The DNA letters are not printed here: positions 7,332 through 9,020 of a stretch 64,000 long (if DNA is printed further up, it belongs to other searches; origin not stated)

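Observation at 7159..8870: Large orphan protein with possible RelA/SpoT-like nucleotidyltransferase segment plus tiny CxCxxC membrane protein, upstream of tRNA-Asn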

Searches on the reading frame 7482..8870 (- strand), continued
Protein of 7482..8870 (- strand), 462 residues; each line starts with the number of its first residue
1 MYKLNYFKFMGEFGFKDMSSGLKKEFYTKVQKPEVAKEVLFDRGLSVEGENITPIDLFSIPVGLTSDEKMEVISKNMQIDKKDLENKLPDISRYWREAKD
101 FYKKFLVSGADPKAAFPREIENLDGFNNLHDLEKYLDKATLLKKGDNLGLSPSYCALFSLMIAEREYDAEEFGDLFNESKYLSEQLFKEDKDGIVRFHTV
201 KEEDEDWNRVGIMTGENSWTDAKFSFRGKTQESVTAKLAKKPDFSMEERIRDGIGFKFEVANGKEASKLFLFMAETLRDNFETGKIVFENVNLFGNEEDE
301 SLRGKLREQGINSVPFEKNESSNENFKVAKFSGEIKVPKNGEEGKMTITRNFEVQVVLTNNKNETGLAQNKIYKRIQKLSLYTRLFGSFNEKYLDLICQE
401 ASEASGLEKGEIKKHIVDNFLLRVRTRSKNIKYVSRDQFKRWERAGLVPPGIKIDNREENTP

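Call 41: find_related_loci(query=A1, collection=genome_contigs, flank=4000)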
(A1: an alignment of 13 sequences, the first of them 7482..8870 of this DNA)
Query A1 (462 aa) in genome_contigs; peptide patterns used: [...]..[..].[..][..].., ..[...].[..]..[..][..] (x = any residue, [..] = any of these).
124 stretches matched a pattern; 11 encode a relative of the query (tblastn E <= 1e-3); 10 distinct loci.
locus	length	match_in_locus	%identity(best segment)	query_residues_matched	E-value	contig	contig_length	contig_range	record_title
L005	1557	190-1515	60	7-448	0e+0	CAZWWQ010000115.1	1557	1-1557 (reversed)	MAG TPA_asm: uncultured Bdellovibrionales bacterium isolate binchicken_co291_201 genome assembly, contig: NODE_55203_len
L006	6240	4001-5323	53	8-455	1e-154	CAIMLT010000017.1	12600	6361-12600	uncultured bacterium isolate Loclat_bin-06345 genome assembly, contig: bin-06345:017/102, whole genome shotgun sequence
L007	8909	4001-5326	50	14-455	2e-132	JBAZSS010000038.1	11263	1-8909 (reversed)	MAG: Parcubacteria group bacterium isolate SO_2017_GW1_179 NODE_21535_length_11263_cov_1.076060_OW334_2017, whole genome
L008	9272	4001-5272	42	31-454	3e-108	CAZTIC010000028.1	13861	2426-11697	MAG TPA_asm: uncultured Gammaproteobacteria bacterium isolate SRP191223_co1_14 genome assembly, contig: NODE_4717_length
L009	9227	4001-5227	35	36-451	2e-78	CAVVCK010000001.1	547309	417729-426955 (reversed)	MAG: uncultured bacterium isolate MFD02416.bin.1.123 genome assembly, contig: contig_35454, whole genome shotgun sequenc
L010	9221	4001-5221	36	44-449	6e-77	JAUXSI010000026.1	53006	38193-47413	MAG: Candidatus Moraniibacteriota bacterium isolate C12_metabat.bin.56 C12_k141_118780, whole genome shotgun sequence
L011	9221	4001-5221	36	44-449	2e-76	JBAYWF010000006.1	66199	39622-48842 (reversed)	MAG: Parcubacteria group bacterium isolate SO_2016_LW3_77 scaffold00621_LW162_2016, whole genome shotgun sequence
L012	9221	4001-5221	34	44-449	2e-75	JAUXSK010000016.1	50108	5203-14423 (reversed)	MAG: Candidatus Moraniibacteriota bacterium isolate C12_metabat.bin.87 C12_k141_395127, whole genome shotgun sequence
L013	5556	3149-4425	43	24-448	1e-103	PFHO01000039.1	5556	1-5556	MAG: Candidatus Moranbacteria bacterium CG_4_8_14_3_um_filter_34_16 CG_4_8_14_3_um_filter_scaffold_8292_c, whole genome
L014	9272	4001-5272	34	25-454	2e-69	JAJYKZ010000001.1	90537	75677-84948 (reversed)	MAG: bacterium isolate DBS2-1.bin57 NODE_425_length_90537_cov_2.374815, whole genome shotgun sequence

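Call 50: find_encoding_contigs(protein=window:7482-8870:-, flank=1000, max_places=2)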
Protein window:7482-8870:- (462 aa): no gene with exactly this product is on record in the collection.

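Call 60: find_encoding_contigs(protein=P0002, flank=4000, max_places=2)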
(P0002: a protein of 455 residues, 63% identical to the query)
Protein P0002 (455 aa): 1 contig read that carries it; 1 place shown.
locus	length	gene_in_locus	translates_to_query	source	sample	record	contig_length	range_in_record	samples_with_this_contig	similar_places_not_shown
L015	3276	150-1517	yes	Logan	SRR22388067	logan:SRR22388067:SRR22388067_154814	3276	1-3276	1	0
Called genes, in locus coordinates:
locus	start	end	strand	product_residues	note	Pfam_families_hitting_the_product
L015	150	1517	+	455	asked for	-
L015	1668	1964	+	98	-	PF00076:RRM_1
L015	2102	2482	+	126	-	-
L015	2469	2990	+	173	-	-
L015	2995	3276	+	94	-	?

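Call 61: find_encoding_contigs(protein=P0004, flank=4000, max_places=2)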
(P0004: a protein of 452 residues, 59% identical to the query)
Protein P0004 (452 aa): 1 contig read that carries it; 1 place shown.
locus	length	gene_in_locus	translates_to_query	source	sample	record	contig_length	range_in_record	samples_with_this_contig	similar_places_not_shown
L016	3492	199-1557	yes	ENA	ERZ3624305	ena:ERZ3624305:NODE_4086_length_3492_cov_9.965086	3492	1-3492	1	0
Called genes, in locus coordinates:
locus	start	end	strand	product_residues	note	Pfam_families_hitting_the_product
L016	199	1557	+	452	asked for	-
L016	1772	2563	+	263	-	PF01510:Amidase_2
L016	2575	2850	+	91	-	-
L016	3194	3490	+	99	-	?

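Call 64: search_protein_families(library=pfam, proteins=[P0002, P0003, P0004, P0005, P0006, P0007, P0009, P0010, P0012, P0013], max_evalue=1)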
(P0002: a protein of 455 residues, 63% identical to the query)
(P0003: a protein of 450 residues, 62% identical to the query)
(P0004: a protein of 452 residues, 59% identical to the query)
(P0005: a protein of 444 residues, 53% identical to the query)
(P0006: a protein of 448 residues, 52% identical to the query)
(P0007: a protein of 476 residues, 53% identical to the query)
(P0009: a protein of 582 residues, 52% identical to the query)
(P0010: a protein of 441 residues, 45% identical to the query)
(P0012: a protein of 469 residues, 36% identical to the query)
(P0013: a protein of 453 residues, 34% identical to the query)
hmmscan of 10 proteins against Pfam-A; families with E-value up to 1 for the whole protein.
P0002 (455 aa): 2 families
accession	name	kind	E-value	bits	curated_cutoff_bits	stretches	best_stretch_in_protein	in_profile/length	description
PF20094.4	GWxTD_dom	-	0.057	13.6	26.9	1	391-440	43-92/172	GWxTD domain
PF13896.12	Glyco_transf_49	-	0.079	12.7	27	1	185-230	231-276/329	Glycosyl-transferase for dystroglycan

P0003 (450 aa): 1 family
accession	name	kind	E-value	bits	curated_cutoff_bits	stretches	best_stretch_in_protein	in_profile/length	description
PF12935.12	Sec16_N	-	0.16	12.6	27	1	286-315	11-40/239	Vesicle coat trafficking protein Sec16 N-terminus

P0004 (452 aa): 1 family
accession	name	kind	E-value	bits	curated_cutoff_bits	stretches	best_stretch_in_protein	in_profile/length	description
PF00538.25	Linker_histone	-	0.019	15.6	22.4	1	392-423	15-43/74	linker histone H1 and H5 family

P0005 (444 aa): 0 families

P0006 (448 aa): 0 families

P0007 (476 aa): 2 families
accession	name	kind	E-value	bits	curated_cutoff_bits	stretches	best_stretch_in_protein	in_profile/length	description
PF04607.23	RelA_SpoT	-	0.041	14.6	27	0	216-374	2-110/113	Region found in RelA / SpoT proteins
PF10815.13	ComZ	-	0.049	14.1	22.2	1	23-45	14-36/55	ComZ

P0009 (582 aa): 2 families
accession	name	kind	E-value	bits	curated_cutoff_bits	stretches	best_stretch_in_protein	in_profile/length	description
PF07166.16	DUF1398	-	0.016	15.7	22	1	290-311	7-28/119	Protein of unknown function (DUF1398)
PF12095.13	CRR7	-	0.18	12.6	25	1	472-514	14-56/84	Protein CHLORORESPIRATORY REDUCTION 7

P0010 (441 aa): 0 families

P0012 (469 aa): 3 families
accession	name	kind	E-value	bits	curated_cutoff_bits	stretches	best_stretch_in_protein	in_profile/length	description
PF03338.20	Pox_J1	-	0.0081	16.5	27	1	85-165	32-114/145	Poxvirus J1 protein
PF04607.23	RelA_SpoT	-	0.016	15.9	27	1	229-282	2-53/113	Region found in RelA / SpoT proteins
PF05135.19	Phage_connect_1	-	0.03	15.2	21.2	1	95-124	20-51/101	Phage gp6-like head-tail connector protein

P0013 (453 aa): 1 family
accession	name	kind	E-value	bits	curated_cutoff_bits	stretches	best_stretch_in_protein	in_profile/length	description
PF16486.11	ArgoN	-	0.18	12.6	30.9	1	348-421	40-110/142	N-terminal domain of argonaute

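Call 73: search_protein_representatives(alignment_id=A1)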
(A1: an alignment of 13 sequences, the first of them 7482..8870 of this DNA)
Query: 13 sequences, 453 profile positions. Proteins with E-value up to 0.001 (for the whole library): 209; up to 1e-10: 145; up to 1e-30: 66. The best 150 are listed.
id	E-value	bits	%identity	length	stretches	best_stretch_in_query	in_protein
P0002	9.6e-214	726.6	-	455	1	1-451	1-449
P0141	8.4e-172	588.4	-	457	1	1-452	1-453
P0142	2.2e-149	514.5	-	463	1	17-449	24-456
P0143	5.2e-147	506.7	-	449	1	24-449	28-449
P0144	5.6e-130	450.5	-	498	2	17-306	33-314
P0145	7.9e-128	443.4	-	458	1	16-446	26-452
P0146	7.3e-123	427.1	-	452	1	22-448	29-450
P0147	1.9e-117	409.2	-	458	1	24-444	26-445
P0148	7.5e-115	400.7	-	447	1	24-446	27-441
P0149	1.1e-109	383.6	-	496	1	21-449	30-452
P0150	6.3e-109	381.1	-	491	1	4-441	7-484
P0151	3.1e-102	359.1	-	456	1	20-444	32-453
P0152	3.5e-101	355.6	-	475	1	16-446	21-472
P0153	2.0e-100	353.1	-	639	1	17-449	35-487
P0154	8.4e-99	347.8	-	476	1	17-451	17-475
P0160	3.9e-78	279.6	-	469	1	23-449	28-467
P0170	6.5e-50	186.6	-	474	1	16-442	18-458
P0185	9.4e-41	156.4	-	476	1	86-441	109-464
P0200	6.6e-33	130.6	-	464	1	45-440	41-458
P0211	6.9e-28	114.0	-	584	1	148-414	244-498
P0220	6.1e-26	107.6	-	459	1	45-440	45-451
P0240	1.1e-22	96.8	-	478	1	44-437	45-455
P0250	1.4e-18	83.3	-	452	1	17-403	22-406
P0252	1.6e-17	79.8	-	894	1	78-393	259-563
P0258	1.9e-15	73.0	-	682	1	190-396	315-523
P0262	3.7e-15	72.1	-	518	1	33-439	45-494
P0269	4.2e-13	65.3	-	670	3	215-272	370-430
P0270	4.3e-13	65.2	-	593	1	8-428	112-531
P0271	1.5e-12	63.4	-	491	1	55-391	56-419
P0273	1.9e-12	63.1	-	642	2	83-250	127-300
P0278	1.2e-11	60.4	-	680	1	6-376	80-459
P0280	2.9e-11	59.2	-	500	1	116-436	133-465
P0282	5.5e-11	58.3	-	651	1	44-385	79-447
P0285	4.5e-10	55.3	-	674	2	79-397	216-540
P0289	7.9e-10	54.5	-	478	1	42-382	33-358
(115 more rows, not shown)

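Call 75: search_solved_structures(query=A4, max_evalue=10, show_alignments=3)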
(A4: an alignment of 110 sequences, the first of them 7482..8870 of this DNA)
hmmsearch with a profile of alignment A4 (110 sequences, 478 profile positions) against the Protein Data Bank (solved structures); distinct sequences matched with E-value up to 10: 6.
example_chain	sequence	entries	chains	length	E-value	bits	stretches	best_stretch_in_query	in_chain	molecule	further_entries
6fgk_A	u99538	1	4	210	0.038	16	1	219-270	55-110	GTP pyrophosphokinase YwaC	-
9iho_P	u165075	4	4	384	0.51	12.3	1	258-337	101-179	NUEM (39 kDa) subunit of mitochondrial NADH:ubiquinone oxidoreductase (Complex I)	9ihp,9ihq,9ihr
5xnx_A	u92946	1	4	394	0.82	11.6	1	190-263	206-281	Bifunctional (p)ppGpp synthase/hydrolase RelA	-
8pu1_B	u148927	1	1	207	0.84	11.6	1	200-263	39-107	RelA/SpoT domain-containing protein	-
8pu4_A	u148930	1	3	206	0.93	11.4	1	217-264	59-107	RelA/SpoT domain-containing protein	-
8pu3_C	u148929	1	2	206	0.93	11.4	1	217-264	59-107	FaRel2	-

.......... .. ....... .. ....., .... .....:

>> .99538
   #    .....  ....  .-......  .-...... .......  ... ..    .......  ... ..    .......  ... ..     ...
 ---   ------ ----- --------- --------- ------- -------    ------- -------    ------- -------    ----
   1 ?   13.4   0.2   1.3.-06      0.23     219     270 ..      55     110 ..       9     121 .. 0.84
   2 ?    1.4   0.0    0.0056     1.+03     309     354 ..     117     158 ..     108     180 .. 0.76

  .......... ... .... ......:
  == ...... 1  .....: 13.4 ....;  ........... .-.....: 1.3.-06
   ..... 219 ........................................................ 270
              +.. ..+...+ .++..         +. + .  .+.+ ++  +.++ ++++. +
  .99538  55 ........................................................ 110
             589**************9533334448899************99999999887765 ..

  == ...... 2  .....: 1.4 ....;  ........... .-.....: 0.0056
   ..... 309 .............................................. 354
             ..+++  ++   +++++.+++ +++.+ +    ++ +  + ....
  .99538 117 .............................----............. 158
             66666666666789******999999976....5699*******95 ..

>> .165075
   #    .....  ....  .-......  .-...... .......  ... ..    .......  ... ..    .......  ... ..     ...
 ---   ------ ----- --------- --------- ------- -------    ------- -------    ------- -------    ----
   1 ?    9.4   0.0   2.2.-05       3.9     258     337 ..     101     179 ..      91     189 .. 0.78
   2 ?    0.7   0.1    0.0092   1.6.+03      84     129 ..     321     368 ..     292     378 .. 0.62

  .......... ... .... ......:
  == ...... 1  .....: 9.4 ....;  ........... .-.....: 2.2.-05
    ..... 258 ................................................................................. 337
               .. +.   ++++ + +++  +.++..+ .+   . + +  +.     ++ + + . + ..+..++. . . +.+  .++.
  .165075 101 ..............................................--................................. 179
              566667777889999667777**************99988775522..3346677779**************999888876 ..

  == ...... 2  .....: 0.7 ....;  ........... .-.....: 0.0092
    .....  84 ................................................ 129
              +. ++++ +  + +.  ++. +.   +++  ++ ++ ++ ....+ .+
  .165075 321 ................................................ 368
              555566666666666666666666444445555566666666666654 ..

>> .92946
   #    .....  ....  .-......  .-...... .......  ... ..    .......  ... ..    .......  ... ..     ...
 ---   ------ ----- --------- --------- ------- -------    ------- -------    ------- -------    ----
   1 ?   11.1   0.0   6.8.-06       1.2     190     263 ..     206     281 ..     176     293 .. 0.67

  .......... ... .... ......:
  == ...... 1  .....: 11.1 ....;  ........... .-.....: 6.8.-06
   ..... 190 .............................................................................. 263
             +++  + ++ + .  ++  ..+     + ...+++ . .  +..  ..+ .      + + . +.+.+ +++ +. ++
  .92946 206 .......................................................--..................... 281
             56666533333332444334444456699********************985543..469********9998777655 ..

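Call 79: search_protein_families(library=pfam, alignment_id=A5, max_evalue=0.1)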
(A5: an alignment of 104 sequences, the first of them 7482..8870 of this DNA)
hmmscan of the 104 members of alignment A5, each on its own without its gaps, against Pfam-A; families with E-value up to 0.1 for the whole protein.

A. member 1, window:7482-8870:- (462 aa): 0 families

B. families by the number of members that match (of 104 scanned): 48 families (the first 25 are shown)
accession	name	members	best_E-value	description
PF04607.23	RelA_SpoT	28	1.1e-06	Region found in RelA / SpoT proteins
PF05135.19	Phage_connect_1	2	0.0094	Phage gp6-like head-tail connector protein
PF22292.1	DUF6965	1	0.00076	Domain of unknown function (DUF6965)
PF05291.16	Bystin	1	0.0023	Bystin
PF02430.21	AMA-1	1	0.0039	Apical membrane antigen 1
PF25480.1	DUF7904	1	0.0051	Domain of unknown function (DUF7904)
PF20777.4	KH_SLS1_2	1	0.0052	SLS1 protein second KH domain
PF07336.16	ABATE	1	0.0053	Putative stress-induced transcription regulator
PF00538.25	Linker_histone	1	0.0091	linker histone H1 and H5 family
PF13588.12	HSDR_N_2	1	0.011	Type I restriction enzyme R protein N terminus (HSDR_N)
PF16476.10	DUF5053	1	0.012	Domain of unknown function (DUF5053)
PF09373.15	PMBR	1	0.014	Pseudomurein-binding repeat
PF21698.3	Spo16_C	1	0.015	Spo16 protein, C-terminal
PF24662.1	DUF7650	1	0.015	Domain of unknown function (DUF7650)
PF24615.2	Spectrin_Anc-1_2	1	0.015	Nuclear anchorage protein 1, spectrin repeat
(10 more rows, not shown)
